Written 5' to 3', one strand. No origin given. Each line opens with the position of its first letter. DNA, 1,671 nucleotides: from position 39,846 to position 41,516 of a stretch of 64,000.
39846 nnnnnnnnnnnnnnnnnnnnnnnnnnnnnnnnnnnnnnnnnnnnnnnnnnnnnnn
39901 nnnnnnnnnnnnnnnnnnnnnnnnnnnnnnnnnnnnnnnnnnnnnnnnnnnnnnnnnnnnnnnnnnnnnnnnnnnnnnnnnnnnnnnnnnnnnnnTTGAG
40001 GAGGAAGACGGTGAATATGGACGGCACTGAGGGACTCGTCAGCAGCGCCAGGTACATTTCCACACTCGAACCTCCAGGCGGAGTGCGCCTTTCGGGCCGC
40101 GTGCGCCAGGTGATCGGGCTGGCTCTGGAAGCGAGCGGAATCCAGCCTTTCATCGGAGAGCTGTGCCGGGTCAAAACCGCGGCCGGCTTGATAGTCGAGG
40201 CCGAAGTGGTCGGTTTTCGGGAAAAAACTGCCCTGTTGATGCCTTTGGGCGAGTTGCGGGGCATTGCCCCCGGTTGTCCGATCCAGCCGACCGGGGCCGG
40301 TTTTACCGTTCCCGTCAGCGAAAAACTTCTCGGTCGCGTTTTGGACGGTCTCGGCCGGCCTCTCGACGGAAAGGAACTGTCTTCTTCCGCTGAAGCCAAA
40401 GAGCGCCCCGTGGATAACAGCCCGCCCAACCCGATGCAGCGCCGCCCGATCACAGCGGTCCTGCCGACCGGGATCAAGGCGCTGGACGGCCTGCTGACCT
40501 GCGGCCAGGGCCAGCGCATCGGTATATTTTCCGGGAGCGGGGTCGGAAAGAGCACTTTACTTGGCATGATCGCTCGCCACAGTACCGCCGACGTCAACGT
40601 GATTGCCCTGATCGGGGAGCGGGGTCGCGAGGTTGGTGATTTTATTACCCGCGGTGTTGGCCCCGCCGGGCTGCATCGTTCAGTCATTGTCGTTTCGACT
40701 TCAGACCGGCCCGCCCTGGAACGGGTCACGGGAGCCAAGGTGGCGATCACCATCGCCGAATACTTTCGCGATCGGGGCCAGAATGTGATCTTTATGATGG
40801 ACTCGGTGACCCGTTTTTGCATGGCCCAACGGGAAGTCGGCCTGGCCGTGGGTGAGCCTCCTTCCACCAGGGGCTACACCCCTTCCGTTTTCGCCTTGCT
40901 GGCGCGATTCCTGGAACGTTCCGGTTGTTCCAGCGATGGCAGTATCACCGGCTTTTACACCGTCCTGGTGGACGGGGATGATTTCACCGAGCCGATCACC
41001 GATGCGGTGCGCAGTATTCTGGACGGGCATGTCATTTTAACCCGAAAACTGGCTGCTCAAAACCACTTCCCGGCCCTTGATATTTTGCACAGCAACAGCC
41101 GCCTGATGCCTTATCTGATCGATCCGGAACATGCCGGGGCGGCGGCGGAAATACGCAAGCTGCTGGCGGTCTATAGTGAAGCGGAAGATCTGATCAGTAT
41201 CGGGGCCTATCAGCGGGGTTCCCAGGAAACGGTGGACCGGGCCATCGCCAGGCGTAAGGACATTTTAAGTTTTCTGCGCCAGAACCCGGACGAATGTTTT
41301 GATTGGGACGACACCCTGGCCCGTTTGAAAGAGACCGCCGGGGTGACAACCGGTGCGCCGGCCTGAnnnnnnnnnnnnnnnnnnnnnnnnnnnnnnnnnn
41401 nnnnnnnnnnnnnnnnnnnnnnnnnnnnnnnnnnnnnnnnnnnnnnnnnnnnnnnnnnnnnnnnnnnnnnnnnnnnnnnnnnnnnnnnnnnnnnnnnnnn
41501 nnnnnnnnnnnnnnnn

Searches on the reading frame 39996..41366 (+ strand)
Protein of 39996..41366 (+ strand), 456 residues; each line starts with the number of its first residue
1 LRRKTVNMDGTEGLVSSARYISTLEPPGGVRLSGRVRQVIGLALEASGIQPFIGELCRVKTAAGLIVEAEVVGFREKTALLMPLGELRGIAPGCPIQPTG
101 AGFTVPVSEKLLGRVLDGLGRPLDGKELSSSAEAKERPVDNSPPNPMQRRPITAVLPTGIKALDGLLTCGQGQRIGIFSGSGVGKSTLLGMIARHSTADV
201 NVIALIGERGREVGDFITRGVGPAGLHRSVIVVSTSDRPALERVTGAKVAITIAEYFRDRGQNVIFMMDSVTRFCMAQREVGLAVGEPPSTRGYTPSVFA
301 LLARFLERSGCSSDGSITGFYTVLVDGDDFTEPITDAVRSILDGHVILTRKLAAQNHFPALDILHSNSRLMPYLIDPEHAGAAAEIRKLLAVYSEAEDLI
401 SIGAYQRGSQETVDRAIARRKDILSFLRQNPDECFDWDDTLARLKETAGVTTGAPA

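Call 30: search_protein_families(library=pfam, proteins=[window:39996-41366:+], max_evalue=0.001)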
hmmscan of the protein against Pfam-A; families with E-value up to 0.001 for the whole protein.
window:39996-41366:+ (456 aa): 4 families
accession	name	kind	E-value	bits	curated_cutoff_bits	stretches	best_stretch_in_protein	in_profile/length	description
PF00006.31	ATP-synt_ab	-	4.8e-85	285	29.5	1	159-368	1-213/213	ATP synthase alpha/beta family, nucleotide-binding domain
PF18269.6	T3SS_ATPase_C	-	7.7e-25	87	22.7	1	376-446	2-72/72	T3SS EscN ATPase C-terminal domain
PF02874.29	ATP-synt_ab_N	-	2.5e-08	34.7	20.9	1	37-100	2-69/69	ATP synthase alpha/beta family, beta-barrel domain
PF00005.33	ABC_tran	-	0.00059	20.9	25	0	167-203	6-42/137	ABC transporter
